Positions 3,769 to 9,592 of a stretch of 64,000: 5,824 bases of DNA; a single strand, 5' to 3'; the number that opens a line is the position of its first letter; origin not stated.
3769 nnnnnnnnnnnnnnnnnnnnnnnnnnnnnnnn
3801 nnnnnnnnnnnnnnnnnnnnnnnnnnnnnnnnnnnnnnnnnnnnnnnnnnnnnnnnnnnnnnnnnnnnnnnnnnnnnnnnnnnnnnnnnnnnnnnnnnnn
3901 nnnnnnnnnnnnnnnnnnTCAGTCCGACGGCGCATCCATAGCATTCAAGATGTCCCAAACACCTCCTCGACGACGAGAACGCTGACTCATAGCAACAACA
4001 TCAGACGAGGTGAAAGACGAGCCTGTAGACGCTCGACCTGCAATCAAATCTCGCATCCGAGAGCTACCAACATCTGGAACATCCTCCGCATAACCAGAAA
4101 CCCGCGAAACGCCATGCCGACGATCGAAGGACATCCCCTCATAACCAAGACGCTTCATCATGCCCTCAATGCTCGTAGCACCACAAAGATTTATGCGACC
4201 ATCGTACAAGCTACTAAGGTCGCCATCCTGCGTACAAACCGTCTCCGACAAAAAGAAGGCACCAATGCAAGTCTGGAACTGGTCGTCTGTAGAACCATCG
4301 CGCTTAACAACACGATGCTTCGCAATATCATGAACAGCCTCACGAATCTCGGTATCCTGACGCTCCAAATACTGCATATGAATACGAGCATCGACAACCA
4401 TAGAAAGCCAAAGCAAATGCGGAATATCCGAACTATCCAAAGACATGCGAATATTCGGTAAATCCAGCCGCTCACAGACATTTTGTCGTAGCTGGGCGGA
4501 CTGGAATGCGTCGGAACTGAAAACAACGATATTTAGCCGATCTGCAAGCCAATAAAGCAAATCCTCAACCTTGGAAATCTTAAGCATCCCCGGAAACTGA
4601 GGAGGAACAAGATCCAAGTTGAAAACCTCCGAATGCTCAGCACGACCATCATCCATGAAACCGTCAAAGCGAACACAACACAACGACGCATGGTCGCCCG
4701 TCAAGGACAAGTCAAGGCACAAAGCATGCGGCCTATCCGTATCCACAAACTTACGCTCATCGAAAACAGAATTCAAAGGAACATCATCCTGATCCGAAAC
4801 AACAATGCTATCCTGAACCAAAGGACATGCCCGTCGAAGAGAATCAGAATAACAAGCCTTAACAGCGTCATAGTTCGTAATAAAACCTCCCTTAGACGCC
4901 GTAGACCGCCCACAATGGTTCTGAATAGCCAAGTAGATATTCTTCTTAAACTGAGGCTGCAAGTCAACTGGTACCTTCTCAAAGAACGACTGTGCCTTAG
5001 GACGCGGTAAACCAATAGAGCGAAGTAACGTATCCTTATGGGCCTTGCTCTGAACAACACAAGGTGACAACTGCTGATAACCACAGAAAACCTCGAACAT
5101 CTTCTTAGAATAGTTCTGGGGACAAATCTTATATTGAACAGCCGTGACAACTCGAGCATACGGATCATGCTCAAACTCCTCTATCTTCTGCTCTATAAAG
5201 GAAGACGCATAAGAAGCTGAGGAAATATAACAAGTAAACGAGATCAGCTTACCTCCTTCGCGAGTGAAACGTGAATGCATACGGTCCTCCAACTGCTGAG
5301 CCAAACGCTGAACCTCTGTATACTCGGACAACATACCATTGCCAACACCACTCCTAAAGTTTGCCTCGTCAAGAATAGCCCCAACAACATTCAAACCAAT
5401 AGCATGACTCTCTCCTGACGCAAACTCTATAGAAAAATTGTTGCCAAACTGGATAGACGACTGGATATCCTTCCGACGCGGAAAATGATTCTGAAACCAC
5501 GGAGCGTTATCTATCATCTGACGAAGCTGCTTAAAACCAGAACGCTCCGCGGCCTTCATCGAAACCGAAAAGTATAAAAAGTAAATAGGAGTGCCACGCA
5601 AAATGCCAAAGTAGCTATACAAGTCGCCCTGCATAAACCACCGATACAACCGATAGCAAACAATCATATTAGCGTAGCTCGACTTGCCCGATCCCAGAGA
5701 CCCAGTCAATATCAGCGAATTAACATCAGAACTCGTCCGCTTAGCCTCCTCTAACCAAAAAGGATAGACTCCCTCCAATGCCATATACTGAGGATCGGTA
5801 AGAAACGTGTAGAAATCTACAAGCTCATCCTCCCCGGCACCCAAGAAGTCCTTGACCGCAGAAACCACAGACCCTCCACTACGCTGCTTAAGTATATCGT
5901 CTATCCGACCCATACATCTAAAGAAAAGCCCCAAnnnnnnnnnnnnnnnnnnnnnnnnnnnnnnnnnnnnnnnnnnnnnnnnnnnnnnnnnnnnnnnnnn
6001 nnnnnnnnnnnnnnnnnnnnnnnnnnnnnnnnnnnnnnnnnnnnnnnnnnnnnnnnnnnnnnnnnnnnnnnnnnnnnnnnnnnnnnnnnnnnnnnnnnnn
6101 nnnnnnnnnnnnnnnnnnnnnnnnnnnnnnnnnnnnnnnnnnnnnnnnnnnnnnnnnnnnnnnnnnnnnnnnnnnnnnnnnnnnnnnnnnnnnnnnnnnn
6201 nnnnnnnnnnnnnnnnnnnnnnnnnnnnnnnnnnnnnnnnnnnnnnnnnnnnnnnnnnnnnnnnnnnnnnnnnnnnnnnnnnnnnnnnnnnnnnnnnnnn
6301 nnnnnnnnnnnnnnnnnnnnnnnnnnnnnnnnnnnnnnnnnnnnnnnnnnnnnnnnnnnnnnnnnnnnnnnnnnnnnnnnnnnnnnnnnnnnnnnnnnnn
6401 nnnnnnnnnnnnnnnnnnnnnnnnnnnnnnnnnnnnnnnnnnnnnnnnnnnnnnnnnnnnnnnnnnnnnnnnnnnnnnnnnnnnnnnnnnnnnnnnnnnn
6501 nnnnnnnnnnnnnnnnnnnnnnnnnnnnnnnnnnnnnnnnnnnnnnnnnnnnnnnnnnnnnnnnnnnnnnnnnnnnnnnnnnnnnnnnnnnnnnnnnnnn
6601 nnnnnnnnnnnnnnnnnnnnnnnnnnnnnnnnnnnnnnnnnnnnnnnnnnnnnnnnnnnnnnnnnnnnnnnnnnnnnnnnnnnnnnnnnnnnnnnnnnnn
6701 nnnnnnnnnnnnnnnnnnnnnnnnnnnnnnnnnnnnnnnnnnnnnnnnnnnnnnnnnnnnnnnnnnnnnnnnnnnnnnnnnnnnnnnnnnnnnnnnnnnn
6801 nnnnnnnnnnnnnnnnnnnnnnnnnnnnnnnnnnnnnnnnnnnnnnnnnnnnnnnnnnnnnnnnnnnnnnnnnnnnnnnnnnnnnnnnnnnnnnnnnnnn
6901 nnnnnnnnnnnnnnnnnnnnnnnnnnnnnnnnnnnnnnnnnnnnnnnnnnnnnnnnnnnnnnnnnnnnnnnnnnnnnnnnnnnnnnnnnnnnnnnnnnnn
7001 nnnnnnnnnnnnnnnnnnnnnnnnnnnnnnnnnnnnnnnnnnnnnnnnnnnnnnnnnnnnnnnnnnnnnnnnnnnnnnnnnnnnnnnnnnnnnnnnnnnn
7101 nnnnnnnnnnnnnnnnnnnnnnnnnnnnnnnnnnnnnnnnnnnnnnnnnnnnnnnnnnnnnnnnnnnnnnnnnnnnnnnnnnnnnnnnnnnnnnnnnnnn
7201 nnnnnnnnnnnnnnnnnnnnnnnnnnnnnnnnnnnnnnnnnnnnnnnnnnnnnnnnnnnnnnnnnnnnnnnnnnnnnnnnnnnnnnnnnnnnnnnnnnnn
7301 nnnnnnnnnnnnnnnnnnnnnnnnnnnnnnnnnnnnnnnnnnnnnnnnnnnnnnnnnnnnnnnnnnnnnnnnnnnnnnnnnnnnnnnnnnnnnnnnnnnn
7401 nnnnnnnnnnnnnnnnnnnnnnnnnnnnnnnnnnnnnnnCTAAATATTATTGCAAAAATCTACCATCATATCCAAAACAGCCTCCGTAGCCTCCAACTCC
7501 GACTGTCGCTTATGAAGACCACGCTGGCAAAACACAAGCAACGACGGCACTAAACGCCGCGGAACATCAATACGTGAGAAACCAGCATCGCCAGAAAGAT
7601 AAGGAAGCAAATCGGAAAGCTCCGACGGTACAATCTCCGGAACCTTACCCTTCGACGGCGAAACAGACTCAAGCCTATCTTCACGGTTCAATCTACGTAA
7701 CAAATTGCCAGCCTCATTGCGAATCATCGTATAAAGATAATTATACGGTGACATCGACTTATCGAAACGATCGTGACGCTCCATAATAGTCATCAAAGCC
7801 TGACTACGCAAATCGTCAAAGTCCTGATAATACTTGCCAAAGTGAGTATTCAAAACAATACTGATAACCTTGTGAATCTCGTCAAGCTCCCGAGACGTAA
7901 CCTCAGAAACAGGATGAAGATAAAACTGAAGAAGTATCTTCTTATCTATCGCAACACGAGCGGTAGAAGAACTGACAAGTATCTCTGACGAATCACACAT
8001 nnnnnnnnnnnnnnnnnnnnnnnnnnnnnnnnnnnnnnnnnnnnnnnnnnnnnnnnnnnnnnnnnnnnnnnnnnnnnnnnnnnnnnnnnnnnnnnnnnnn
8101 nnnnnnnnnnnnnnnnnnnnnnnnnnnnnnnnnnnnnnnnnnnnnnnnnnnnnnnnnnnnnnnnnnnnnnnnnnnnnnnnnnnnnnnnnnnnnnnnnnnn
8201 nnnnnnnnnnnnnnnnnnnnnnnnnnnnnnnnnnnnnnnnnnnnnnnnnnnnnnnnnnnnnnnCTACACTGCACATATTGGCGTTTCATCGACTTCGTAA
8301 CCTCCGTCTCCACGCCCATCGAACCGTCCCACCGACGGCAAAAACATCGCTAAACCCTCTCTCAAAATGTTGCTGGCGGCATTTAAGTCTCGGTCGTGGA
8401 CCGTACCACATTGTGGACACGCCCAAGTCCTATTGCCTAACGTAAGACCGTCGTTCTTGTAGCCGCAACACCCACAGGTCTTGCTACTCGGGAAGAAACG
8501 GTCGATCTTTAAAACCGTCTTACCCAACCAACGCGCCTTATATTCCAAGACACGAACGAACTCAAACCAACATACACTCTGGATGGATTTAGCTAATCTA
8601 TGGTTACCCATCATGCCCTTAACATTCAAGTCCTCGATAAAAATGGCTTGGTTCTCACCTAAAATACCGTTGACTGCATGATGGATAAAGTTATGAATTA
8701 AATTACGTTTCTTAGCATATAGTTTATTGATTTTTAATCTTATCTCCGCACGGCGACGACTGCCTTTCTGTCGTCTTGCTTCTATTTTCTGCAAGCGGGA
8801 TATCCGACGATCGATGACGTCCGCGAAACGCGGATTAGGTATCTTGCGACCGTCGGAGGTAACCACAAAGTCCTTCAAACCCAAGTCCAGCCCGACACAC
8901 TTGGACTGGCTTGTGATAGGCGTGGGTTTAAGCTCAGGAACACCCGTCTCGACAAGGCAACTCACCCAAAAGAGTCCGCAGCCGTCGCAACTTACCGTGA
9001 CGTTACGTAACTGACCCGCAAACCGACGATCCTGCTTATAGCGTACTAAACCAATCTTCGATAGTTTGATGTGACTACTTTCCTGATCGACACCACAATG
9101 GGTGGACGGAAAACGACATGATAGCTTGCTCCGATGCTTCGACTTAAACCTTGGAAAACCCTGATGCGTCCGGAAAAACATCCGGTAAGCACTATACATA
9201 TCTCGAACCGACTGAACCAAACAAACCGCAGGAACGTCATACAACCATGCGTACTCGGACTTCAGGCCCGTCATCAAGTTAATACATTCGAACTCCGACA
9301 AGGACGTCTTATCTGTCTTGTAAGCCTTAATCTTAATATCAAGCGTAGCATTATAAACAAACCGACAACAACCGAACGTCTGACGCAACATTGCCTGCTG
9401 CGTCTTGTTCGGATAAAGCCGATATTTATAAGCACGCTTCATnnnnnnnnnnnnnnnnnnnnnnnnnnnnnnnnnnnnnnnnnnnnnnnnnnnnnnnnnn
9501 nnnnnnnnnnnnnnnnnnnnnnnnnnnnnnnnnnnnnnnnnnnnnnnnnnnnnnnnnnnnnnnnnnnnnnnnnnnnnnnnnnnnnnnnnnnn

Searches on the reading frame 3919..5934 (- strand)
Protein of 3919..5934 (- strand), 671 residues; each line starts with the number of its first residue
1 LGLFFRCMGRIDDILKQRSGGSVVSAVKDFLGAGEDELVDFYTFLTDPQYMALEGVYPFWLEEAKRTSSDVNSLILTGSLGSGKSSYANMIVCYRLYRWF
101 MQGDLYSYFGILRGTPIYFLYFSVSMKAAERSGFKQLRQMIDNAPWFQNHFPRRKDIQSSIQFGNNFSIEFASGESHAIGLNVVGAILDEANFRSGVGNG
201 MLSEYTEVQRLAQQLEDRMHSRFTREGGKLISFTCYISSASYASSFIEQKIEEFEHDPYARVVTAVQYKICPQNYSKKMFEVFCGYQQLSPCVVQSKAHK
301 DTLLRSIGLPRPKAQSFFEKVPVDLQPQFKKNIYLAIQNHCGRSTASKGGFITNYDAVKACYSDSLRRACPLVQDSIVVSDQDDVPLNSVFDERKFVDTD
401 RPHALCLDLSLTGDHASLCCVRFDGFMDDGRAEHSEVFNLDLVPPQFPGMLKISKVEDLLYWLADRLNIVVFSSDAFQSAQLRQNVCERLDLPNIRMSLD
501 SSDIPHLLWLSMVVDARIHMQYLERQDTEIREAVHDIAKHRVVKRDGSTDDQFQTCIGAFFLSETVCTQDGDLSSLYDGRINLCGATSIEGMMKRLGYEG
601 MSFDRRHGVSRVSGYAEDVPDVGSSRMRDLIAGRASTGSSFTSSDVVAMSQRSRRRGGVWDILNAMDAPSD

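Call 17: search_protein_families(library=pfam, proteins=[window:3919-5934:-], max_evalue=0.001)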
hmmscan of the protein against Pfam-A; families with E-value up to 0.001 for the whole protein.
window:3919-5934:- (671 aa): 0 families

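Call 18: search_protein_families(library=phrogs, proteins=[window:3919-5934:-], max_evalue=0.001)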
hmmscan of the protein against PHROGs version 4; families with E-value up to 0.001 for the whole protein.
window:3919-5934:- (671 aa): 0 families

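Call 42: search_dna_similar(query=window:3919-5934:-, collection=phages, mode=protein, max_rows=15, max_evalue=0.001)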
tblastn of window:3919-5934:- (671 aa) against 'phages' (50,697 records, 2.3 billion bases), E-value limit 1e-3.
Records with a match: 260; places in all: 262; records where one place covers at least 80% of the query: 13.
Best place of each record, by identity: <60% 260.
By first word of the organism name: Gordonia 105; Streptomyces 43; Vibrio 34; Rhizobium 16; Pseudomonas 13; Rhodococcus 11; Maribacter 8; Tsukamurella 6; Rhodobacter 5; Stenotrophomonas 4; and 11 more.
By host as written in the record: Gordonia terrae 3612 81; Streptomyces griseus ATCC 10137 15; - 10; Maribacter forsetii DSM18668 8; Streptomyces viridochromogenes DSM40736 8; Streptomyces sanglieri UNT16F27A 7; Gordonia sp. 7; Rhodococcus erythropolis RIA 643 6; and 70 more.
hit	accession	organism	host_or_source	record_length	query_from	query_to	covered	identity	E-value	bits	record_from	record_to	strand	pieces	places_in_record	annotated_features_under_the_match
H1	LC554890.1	Ralstonia phage RP13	Ralstonia solanacearum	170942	31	570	80%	26.2%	6e-28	126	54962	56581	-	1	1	hypothetical protein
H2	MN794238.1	Vibrio phage VH2_2019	Vibrio natiegens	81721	39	561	78%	26.8%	1e-38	159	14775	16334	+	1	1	hypothetical protein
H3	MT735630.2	Vibrio phage vB_VpS_PG28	Vibrio parahaemolyticus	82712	39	542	75%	27.2%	6e-39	160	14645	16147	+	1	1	terminase large subunit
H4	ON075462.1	Vibrio phage V-YDF132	Vibrio harveyi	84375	39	518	72%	28.5%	5e-37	155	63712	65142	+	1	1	terminase large subunit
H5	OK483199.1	Vibrio phage vB_ValS_VA-RY-4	Vibrio alginolyticus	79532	39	565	79%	26.0%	1e-34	147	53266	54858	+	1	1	terminase large subunit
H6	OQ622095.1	Vibrio phage 13VO501A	Vibrio owensii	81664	39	565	79%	26.0%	1e-34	147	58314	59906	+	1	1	hypothetical protein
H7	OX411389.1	Vibrio phage vB_VpaS_sm030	-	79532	39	565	79%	26.0%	2e-34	147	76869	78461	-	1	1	terminase large subunit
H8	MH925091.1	Vibrio phage ValSw4_1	Vibrio alginolyticus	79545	39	565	79%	26.0%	2e-34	147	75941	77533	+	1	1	hypothetical protein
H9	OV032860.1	Vibrio phage vB_VpaS_sm030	-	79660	39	565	79%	26.0%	2e-34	147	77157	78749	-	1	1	terminase large subunit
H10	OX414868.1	Vibrio phage vB_VpaS_sm030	-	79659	39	565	79%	26.0%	2e-34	147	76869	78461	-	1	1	terminase large subunit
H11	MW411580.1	Vibrio phage vB_VpaS_VP-RY-9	Vibrio parahaemolyticus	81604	39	565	79%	26.0%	2e-34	147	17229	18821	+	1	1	terminase large subunit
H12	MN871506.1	Vibrio phage VspDsh_2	V.alginolyticus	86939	39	565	79%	26.0%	2e-34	147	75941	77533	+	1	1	record has no annotation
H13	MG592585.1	Vibrio phage 1.215.A._10N.222.54.F7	Vibrio splendidus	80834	39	559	78%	26.2%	2e-34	146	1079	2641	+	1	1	terminase large subunit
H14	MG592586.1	Vibrio phage 1.215.B._10N.222.54.F7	Vibrio splendidus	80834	39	559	78%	26.2%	2e-34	146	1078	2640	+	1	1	terminase large subunit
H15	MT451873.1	Vibrio phage vB_VhaS-VHB1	Vibrio harveyi BYK0632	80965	39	542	75%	26.9%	2e-36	153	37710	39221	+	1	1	terminase large subunit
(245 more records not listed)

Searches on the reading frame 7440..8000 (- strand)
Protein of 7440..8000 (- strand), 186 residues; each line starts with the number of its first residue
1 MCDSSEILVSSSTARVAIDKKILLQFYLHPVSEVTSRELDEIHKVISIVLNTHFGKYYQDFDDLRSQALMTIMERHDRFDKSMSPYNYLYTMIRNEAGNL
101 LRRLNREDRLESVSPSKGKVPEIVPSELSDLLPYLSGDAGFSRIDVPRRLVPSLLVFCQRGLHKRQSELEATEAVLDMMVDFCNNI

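Call 30: search_protein_families(library=pfam, proteins=[window:7440-8000:-], max_evalue=0.01)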
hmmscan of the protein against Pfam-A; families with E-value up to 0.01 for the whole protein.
window:7440-8000:- (186 aa): 1 family
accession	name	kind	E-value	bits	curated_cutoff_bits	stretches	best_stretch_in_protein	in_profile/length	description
PF04542.20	Sigma70_r2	-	1.2e-08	35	24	1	54-106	16-70/71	Sigma-70 region 2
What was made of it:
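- On Sigma-dependent core promoter (phage-specific class): A Sigma70_r2 protein is encoded at 7440-8000 (call 30).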

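Call 39: search_solved_structures(query=window:7440-8000:-, max_evalue=1, show_alignments=2)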
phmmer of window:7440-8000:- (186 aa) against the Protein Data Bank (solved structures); distinct sequences matched with E-value up to 1: 1.
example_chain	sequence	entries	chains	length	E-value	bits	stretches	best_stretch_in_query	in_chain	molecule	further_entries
5uxx_A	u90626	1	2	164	0.76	12.6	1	58-108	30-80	RNA polymerase sigma factor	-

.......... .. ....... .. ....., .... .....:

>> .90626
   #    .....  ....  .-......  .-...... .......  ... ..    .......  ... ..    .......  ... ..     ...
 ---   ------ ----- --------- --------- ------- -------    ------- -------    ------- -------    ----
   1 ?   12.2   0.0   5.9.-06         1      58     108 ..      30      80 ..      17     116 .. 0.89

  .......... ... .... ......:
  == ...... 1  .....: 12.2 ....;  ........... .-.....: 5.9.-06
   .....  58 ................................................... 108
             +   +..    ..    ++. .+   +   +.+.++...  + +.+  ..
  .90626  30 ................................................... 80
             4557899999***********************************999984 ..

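Call 56: find_homologous_proteins(query=window:7440-8000:-, max_evalue=0.001)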
Query window:7440-8000:- (186 aa): 5 proteins with E <= 0.001 among 94 candidates.
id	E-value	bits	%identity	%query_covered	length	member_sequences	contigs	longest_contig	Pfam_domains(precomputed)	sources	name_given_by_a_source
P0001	1.1e-114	398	98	100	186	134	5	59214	PF04542.21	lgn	-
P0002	3.6e-106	370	95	100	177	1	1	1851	PF04542.21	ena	-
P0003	5.1e-77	275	96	73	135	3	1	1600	PF04542.21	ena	-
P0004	2.9e-69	250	67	88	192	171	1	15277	PF04542.21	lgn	-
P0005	1.2e-52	196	55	89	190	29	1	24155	-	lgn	-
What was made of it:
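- Only 5 clusters of relatives exist in 5.8 billion proteins, so it is lineage-specific (call 56).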

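Call 57: search_protein_families(library=phrogs, proteins=[window:7440-8000:-], max_evalue=0.01)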
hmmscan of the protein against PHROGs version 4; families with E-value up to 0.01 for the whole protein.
window:7440-8000:- (186 aa): 0 families
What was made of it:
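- Tried and rejected: Sigma against PDB and PHROGs: no useful hit (calls 39, 57).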

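Call 67: predict_structure(alignment_id=A2)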
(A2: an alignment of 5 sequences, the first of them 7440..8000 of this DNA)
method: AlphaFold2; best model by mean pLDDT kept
length: 186 residues; sequences in the alignment: 5
mean_pLDDT: 46.6   pTM: 0.38
mean pLDDT of the five models: 46.6, 43.9, 42.3, 40.0, 36.9
residues with pLDDT >= 90: 0; 70-90: 4; 50-70: 61; < 50: 121
segments of 3 or more residues with pLDDT < 50: 1-11, 25-36, 41-43, 49-137
pLDDT, mean of each block of 10 residues (from residue 1): 32 58 49 48 49 41 36 37 40 46 43 30 35 47 56 60 64 67 52
secondary structure, 60 per line:
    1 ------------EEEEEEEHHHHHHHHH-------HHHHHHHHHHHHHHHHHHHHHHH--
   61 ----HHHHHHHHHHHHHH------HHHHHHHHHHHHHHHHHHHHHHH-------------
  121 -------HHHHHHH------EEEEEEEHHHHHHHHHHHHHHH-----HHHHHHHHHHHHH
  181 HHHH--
elements in order: E13-19 H20-28 H36-58 H65-78 H85-107 H128-134 E141-147 H148-162 H168-184
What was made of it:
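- The AlphaFold model of the sigma was unusable (pLDDT 47, call 67), so I cannot say whether it has a region 4.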

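Call 97: find_encoding_contigs(protein=P0005, flank=10000, max_places=2)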
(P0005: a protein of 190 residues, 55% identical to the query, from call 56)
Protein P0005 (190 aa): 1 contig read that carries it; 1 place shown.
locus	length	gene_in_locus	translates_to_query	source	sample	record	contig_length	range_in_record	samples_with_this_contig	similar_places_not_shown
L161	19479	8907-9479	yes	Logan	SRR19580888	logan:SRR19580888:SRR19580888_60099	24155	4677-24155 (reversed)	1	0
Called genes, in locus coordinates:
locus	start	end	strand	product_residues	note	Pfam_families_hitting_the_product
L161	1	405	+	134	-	?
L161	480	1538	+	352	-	-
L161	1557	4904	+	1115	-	PF18823:InPase, PF12989:DUF3873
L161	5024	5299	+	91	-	-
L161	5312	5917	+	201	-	-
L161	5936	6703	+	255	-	PF02086:MethyltransfD12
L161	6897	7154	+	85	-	-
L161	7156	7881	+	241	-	-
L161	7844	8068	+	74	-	-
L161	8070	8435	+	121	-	-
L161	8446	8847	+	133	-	-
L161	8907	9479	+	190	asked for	-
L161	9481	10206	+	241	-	-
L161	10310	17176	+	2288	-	-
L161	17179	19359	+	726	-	-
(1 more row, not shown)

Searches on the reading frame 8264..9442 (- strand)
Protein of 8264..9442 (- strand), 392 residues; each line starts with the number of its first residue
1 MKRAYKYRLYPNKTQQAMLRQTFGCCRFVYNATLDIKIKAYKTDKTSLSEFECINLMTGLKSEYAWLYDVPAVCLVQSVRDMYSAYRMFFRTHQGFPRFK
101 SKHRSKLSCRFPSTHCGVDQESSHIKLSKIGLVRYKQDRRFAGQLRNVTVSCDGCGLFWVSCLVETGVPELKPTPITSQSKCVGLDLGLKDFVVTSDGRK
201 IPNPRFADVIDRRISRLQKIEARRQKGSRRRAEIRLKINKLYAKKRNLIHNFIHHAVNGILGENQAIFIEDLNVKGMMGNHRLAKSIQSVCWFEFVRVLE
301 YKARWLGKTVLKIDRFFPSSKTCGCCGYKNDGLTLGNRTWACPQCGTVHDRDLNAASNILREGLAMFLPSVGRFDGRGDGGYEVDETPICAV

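Call 17: search_protein_families(library=pfam, proteins=[window:8264-9442:-], max_evalue=0.001)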
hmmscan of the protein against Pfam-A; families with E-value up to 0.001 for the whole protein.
window:8264-9442:- (392 aa): 3 families
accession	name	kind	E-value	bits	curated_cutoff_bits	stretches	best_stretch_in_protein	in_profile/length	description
PF07282.18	Cas12f1-like_TNB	-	4.5e-24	84.8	26.3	1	292-359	1-60/60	Cas12f1-like, TNB domain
PF01385.25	OrfB_IS605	-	7.8e-21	74.9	30.5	1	173-280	9-119/120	Probable transposase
PF12323.14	HTH_OrfB_IS605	-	1.8e-20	72.6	21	1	1-45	1-46/47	Helix-turn-helix domain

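Call 18: search_protein_families(library=phrogs, proteins=[window:8264-9442:-], max_evalue=0.001)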
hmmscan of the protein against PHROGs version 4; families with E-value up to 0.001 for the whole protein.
window:8264-9442:- (392 aa): 5 families
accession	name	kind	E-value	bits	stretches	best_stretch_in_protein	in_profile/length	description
phrog_506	-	integration and excision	1.2e-121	407.6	1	1-367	6-368/403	transposase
phrog_13964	-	integration and excision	2.1e-71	241.3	1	1-241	1-236/237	transposase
phrog_12300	-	integration and excision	1.4e-60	205.9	1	118-365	3-243/286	transposase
phrog_17087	-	unknown function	5.9e-35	121.5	1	234-367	3-136/141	-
phrog_25073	-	unknown function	3e-14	54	1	3-103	5-107/114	-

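Call 52: find_related_loci(query=window:8264-9442:-, collection=genome_contigs, flank=2000)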
Query window:8264-9442:- (392 aa) in genome_contigs; peptide patterns used: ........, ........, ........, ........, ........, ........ (x = any residue, [..] = any of these).
46 stretches matched a pattern; 3 encode a relative of the query (tblastn E <= 1e-3); 3 distinct loci.
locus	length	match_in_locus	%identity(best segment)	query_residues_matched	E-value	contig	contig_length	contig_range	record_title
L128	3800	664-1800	33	1-387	9e-54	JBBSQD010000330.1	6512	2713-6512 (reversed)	MAG: Aggregatilineales bacterium isolate LS6_sbin.77 LS6_sbin.77_K_1259692_L_6512_cov_9.0000, whole genome shotgun seque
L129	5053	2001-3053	36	5-360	2e-57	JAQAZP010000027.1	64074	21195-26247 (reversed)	MAG: Acidobacteriota bacterium isolate MAG_302_bin-08 302_bin-08_ctg-027, whole genome shotgun sequence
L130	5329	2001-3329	26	6-371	4e-24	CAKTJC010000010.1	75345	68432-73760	MAG: uncultured Oscillospiraceae bacterium isolate REFINED_METABAT215_TOP10_CONTIGS_1500_ASSEMBLY_K77_MERGED__Hadza_MoBi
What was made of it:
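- Tried and rejected: Host identification through TnpB in GTDB genomes: only 26-36% identical hits in unrelated phyla, which is uninformative (call 52).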
